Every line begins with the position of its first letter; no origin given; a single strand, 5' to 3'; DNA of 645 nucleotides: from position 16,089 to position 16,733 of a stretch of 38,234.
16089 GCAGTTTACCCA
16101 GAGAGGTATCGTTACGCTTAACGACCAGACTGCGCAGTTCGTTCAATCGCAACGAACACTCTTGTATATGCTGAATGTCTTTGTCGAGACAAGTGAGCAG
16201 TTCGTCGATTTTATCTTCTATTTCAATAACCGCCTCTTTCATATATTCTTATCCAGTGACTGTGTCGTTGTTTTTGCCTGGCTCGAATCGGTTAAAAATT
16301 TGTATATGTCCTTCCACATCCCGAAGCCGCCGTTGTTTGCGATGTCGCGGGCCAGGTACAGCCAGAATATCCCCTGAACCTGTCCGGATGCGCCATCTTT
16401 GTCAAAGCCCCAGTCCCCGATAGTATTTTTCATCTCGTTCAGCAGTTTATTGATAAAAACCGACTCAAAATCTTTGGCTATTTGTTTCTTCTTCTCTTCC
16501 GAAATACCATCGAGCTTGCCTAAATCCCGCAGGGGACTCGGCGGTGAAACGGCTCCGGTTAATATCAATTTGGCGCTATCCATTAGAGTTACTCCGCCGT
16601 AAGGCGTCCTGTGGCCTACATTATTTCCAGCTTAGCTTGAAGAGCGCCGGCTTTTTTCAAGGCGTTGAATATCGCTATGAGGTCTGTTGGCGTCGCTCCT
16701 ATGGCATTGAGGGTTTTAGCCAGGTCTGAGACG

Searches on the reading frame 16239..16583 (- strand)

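Call 7: search_protein_families(library=pfam, proteins=[window:16239-16583:-], max_evalue=0.001)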
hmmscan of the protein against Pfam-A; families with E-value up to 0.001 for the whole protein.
window:16239-16583:- (114 aa): 0 families

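Call 18: search_protein_families(library=ncbifam, proteins=[window:16239-16583:-], max_evalue=0.001)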
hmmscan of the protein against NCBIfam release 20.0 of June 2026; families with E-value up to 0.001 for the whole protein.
window:16239-16583:- (114 aa): 2 families
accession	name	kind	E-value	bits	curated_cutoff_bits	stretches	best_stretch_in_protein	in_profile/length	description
NF009431.0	PRK12790.1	equivalog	1.8e-07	31.1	110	1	22-104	30-112/115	flagellar assembly peptidoglycan hydrolase FlgJ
TIGR02541.1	flagell_FlgJ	equivalog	7.5e-05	22.7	193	1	29-103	20-94/294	flagellar assembly peptidoglycan hydrolase FlgJ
